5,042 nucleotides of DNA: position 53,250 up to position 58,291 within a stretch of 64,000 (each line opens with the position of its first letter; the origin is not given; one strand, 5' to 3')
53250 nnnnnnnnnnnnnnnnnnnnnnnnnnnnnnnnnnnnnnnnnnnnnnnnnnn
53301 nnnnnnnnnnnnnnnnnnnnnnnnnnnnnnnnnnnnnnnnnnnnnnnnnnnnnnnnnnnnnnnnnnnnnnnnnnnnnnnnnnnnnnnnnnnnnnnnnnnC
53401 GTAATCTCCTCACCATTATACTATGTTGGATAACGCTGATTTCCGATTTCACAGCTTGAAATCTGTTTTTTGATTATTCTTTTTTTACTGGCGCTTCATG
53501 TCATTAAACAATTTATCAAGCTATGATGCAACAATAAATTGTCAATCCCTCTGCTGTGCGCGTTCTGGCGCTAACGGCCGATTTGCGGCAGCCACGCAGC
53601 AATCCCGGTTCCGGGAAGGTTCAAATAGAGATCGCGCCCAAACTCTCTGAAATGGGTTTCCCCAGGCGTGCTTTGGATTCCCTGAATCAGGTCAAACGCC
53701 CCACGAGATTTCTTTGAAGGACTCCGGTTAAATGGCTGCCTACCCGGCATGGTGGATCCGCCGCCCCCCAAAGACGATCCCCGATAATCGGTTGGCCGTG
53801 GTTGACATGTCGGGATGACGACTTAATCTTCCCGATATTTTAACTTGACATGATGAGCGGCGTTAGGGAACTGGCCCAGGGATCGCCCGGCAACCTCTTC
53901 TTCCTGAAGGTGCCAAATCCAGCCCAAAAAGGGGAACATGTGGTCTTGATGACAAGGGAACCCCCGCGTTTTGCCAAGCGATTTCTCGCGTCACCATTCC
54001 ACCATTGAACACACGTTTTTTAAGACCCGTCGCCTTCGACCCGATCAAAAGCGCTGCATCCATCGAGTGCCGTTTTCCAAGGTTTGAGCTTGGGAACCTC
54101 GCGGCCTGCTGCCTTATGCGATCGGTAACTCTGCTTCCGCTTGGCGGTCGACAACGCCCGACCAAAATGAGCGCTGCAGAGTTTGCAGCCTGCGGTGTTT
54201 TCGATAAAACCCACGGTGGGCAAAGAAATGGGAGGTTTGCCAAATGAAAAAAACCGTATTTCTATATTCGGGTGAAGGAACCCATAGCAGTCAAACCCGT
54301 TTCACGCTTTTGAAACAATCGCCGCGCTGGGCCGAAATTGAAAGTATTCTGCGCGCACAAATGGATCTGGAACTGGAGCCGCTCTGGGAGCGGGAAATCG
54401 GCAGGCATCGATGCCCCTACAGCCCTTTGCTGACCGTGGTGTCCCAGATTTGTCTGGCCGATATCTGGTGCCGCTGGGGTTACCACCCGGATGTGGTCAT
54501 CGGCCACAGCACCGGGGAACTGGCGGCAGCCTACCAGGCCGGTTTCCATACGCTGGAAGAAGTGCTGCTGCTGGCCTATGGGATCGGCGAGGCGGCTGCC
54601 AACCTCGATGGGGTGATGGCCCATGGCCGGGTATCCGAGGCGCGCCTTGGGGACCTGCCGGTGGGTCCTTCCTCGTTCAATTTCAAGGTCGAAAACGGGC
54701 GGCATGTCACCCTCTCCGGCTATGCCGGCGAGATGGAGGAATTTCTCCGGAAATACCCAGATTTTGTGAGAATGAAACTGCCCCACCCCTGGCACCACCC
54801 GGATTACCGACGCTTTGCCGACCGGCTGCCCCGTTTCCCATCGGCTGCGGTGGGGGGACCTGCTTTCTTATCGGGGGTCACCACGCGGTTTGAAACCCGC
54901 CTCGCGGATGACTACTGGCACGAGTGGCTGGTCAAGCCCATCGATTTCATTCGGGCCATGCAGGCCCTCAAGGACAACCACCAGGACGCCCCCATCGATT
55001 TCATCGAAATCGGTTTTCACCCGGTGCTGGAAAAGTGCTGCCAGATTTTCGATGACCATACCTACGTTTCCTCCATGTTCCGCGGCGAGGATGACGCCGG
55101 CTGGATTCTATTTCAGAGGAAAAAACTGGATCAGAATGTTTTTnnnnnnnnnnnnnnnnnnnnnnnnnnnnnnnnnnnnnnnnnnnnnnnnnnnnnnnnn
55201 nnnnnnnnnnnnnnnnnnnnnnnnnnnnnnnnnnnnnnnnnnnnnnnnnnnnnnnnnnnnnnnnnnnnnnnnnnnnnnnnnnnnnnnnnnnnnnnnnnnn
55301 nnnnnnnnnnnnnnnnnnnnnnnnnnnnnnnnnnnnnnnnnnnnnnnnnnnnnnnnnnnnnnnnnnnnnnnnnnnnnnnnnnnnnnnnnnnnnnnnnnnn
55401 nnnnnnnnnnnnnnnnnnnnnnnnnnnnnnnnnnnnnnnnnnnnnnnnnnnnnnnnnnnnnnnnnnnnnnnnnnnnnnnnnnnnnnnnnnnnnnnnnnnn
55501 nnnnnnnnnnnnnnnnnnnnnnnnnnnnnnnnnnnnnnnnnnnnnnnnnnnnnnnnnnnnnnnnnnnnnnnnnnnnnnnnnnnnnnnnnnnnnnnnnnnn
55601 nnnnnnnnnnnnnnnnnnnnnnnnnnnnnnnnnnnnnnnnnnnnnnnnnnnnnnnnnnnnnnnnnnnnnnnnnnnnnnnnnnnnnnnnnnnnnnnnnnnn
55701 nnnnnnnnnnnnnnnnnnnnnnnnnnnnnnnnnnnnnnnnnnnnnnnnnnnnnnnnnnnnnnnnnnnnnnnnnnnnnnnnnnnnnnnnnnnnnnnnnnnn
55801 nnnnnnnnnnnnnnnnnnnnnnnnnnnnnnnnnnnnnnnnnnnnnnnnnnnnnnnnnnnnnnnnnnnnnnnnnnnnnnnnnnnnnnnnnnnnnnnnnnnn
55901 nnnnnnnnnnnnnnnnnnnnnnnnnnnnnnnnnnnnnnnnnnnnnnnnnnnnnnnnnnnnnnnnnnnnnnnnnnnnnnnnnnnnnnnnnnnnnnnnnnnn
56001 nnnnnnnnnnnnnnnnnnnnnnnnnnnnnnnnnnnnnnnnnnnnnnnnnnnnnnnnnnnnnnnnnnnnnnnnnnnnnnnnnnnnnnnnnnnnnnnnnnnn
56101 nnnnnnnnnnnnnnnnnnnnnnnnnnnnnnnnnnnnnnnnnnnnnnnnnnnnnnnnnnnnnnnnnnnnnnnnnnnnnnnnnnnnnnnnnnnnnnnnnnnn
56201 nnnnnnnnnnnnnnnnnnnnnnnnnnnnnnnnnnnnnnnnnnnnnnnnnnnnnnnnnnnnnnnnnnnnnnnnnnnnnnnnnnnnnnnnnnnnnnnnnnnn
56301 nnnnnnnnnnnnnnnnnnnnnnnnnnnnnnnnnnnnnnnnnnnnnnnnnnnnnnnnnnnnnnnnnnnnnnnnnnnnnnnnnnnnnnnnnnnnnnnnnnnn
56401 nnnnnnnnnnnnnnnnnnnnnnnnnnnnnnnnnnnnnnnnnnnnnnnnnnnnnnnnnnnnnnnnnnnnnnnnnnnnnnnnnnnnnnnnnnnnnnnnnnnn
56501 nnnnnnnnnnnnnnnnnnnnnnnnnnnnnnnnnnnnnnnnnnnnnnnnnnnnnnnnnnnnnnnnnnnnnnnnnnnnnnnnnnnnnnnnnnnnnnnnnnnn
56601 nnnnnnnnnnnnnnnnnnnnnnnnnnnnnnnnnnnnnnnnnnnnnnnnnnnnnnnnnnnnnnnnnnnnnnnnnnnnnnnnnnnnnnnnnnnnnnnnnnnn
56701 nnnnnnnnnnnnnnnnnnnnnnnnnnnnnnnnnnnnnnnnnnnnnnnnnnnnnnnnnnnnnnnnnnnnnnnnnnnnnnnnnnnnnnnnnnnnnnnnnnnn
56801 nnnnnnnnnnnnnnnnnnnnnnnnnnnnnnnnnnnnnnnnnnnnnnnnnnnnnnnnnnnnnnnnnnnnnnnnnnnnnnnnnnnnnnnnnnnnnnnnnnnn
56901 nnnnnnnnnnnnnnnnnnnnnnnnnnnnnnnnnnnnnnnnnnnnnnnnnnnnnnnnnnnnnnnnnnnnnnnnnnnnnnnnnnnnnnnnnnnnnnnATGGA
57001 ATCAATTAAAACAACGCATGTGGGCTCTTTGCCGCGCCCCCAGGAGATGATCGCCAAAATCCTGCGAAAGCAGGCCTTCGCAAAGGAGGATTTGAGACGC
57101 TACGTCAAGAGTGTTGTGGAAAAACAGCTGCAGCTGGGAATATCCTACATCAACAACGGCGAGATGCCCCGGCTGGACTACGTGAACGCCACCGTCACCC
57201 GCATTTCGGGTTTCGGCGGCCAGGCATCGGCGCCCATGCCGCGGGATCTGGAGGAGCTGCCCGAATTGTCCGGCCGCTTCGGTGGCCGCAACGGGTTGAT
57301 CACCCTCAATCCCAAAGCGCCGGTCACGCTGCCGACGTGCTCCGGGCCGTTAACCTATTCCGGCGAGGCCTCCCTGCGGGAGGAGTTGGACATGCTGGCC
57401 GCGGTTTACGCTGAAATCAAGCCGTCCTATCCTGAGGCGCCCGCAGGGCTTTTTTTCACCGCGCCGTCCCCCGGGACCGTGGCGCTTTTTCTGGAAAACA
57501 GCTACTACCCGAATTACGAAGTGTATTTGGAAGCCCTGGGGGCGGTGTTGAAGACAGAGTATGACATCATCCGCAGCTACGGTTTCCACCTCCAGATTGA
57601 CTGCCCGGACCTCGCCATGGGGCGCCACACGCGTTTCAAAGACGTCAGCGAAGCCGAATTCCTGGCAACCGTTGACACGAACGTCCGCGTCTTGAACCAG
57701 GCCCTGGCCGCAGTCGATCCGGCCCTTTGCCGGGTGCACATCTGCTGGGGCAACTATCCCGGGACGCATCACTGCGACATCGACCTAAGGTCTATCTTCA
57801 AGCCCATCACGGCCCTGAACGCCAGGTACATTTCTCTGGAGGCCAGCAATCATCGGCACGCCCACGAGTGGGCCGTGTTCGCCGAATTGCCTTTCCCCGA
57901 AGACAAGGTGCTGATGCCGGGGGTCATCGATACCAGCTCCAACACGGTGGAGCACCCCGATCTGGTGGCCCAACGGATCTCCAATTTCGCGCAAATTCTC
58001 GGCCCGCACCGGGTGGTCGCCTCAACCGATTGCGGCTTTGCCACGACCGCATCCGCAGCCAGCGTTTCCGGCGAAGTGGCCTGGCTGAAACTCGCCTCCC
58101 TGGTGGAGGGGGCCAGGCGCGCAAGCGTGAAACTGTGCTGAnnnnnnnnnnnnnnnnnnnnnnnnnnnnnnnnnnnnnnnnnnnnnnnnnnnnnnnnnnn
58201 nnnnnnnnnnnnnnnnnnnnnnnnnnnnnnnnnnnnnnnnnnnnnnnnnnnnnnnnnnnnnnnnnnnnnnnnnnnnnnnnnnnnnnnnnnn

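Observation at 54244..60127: Compact orphan biosynthetic operon: AT-carrier-KS-carrier PKS-like megasynthase, MetE-type Zn thiol-alkyltransferase homolog, extended flavin monooxygenase-like enzyme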

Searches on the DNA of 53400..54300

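Call 39: search_rna_families(source=window, start=53400, end=54300, threshold=evalue, max_evalue=0.1, show_alignments=1)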
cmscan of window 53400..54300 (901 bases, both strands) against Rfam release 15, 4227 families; matches with E-value up to 0.1: 1.
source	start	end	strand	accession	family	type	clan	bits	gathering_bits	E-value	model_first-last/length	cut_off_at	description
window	53845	53944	+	RF00162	SAM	Cis-reg; riboswitch;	CL00012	53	44.4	3.3e-11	1-108/108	no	SAM riboswitch aptamer (S box leader)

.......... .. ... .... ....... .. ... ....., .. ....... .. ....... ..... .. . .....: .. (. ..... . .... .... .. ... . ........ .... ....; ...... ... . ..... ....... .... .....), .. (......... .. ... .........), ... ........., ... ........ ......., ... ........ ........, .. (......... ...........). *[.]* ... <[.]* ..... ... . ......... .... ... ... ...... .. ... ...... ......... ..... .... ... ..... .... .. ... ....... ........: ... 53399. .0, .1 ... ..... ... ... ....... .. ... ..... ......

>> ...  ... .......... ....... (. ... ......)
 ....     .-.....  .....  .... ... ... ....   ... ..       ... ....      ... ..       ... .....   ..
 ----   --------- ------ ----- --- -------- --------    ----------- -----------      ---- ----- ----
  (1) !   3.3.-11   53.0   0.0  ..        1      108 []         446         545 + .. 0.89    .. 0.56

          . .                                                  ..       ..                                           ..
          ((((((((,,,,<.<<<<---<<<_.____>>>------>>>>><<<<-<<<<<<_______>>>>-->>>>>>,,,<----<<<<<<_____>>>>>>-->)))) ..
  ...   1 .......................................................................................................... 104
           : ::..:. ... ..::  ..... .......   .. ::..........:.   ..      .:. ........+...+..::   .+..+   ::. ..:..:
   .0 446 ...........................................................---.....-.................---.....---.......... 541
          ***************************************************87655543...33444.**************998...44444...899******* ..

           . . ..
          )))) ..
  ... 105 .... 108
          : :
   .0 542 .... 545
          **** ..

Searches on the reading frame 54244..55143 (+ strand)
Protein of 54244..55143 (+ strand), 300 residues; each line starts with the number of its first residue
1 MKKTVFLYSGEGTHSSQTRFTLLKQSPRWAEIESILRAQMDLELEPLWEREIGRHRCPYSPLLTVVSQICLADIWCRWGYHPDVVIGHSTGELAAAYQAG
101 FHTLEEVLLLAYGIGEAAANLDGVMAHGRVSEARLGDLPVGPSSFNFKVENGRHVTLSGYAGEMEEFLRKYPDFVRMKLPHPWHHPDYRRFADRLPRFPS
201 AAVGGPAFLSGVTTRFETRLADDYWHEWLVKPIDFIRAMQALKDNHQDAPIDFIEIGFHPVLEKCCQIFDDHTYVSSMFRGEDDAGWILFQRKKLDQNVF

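Call 43: search_solved_structures(query=window:54244-55143:+, max_evalue=1, show_alignments=4)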
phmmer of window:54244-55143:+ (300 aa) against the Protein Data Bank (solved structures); distinct sequences matched with E-value up to 1: 78 (the best 60 are shown).
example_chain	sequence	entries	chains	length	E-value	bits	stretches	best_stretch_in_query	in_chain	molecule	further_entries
6l3m_A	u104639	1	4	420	1.3e-14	57.5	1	4-265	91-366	Polyketide synthase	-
6l3n_A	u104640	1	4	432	1.4e-14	57.4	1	4-264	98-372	polyketide synthase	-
6j0u_A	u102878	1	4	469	1.7e-14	57.1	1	4-264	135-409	Type 1 modular polyketide synthase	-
2qo3_A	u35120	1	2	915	6.3e-13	51.9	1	4-265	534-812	EryAII Erythromycin polyketide synthase modules 3 and 4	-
6c9u_A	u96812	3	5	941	6.6e-13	51.8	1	4-265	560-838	6-deoxyerythronolide-B synthase EryA2, modules 3 and 4 | EryAII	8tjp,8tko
7m7e_B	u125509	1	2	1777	8.9e-13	51.4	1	4-265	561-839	6-deoxyerythronolide-B synthase EryA2, modules 3 and 4,EryAI,6-deoxyerythronolide-B syntha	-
8tpw_A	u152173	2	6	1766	9.4e-13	51.3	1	4-265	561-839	EryAII,EryAII,EryAII,EryAII,6-deoxyerythronolide-B synthase EryA3, modules 5 and 6 | EryAII,EryAII,EryAII,6-deoxyerythronolide-B synthase EryA3, modules 5 and 6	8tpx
7akc_A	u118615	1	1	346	2e-12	50.3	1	4-265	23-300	Phenolpthiocerol synthesis type-I polyketide synthase ppsA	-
8xjy_A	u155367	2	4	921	2.3e-12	50.1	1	54-262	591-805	Polyketide synthase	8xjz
8xju_A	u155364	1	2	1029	3e-12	49.7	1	54-262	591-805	Polyketide synthase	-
8czc_B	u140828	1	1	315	1e-10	44.7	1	4-263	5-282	Narbonolide/10-deoxymethynolide synthase PikA1, modules 1 and 2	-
6iyt_A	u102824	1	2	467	1.7e-10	43.9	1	3-266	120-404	Type I modular polyketide synthase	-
8jpt_A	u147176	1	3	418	2.3e-10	43.5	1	63-267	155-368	Polyene macrolide polyketide synthase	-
6iyr_A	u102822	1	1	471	3e-10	43.1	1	3-267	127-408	Type I modular polyketide synthase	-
7uwr_A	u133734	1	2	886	1.2e-09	41.1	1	4-263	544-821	Narbonolide/10-deoxymethynolide synthase PikA1, modules 1 and 2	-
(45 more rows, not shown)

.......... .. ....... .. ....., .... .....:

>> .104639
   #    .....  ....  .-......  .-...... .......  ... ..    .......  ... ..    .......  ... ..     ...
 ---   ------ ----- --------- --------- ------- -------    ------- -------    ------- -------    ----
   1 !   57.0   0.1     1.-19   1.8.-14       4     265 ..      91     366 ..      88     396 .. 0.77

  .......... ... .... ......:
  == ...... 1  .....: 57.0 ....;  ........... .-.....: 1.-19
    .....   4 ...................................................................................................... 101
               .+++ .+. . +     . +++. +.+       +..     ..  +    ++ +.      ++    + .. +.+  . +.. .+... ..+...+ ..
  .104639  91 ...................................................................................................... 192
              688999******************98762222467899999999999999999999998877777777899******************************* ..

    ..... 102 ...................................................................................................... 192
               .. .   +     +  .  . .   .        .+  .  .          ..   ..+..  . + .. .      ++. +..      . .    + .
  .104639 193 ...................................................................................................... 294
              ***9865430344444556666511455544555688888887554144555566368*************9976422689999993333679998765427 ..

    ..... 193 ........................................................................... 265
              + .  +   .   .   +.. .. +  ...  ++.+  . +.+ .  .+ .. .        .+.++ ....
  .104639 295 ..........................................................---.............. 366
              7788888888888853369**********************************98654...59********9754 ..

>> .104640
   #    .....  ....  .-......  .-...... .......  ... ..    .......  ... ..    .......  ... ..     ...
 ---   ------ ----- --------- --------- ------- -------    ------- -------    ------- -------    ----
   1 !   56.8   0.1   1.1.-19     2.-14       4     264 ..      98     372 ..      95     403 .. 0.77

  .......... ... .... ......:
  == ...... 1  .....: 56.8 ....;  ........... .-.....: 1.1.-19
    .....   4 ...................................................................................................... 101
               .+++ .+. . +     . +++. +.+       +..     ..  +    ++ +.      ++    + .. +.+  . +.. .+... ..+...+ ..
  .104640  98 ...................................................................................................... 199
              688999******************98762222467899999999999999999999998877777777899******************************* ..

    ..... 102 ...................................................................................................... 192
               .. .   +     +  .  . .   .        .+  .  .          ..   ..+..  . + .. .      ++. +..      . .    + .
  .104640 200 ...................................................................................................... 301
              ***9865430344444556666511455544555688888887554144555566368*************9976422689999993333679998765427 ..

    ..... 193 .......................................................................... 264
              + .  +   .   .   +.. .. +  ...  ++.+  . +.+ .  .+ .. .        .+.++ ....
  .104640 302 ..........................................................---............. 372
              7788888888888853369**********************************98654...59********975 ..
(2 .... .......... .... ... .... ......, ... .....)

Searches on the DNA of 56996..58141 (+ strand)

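Call 32: search_rna_families(sources=[L005, L006, L007, L008, L009, L010], threshold=gathering)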
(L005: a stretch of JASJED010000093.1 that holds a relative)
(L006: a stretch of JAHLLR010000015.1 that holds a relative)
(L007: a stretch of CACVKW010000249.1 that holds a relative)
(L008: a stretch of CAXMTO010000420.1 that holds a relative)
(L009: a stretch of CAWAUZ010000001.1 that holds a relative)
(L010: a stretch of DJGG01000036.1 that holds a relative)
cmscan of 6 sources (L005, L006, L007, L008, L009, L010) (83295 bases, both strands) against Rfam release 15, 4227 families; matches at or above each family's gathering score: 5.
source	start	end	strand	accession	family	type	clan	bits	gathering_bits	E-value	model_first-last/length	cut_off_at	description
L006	4380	4477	+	RF00162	SAM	Cis-reg; riboswitch;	CL00012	56.5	44.4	2.8e-10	1-108/108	no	SAM riboswitch aptamer (S box leader)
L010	6294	6390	-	RF00162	SAM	Cis-reg; riboswitch;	CL00012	54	44.4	1.6e-09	1-108/108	no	SAM riboswitch aptamer (S box leader)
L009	4669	4766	+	RF00162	SAM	Cis-reg; riboswitch;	CL00012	53.2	44.4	2.7e-09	1-108/108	no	SAM riboswitch aptamer (S box leader)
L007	335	432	+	RF00162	SAM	Cis-reg; riboswitch;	CL00012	52.3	44.4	4.9e-09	1-108/108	no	SAM riboswitch aptamer (S box leader)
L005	4598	4691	+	RF00162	SAM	Cis-reg; riboswitch;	CL00012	48.5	44.4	5.9e-08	1-108/108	no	SAM riboswitch aptamer (S box leader)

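Call 40: search_rna_families(source=L008, start=5000, end=14000, threshold=evalue, max_evalue=1)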
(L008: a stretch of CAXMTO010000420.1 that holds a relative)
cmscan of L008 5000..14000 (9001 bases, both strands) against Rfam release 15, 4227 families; matches with E-value up to 1: 1.
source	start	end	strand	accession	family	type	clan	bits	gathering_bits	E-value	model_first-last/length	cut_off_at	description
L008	12194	12270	-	RF00521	SAM_alpha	Cis-reg; riboswitch;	-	20.2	36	0.53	1-79/79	no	Alpha-proteobacteria SAM riboswitch aptamer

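Call 67: search_rna_families(source=L010, start=1, end=7000, threshold=evalue, max_evalue=1)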
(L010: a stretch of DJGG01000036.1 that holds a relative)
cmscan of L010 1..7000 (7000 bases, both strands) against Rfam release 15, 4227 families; matches with E-value up to 1: 1.
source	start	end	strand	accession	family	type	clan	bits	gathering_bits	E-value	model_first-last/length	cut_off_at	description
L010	6294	6390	-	RF00162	SAM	Cis-reg; riboswitch;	CL00012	54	44.4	1.3e-10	1-108/108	no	SAM riboswitch aptamer (S box leader)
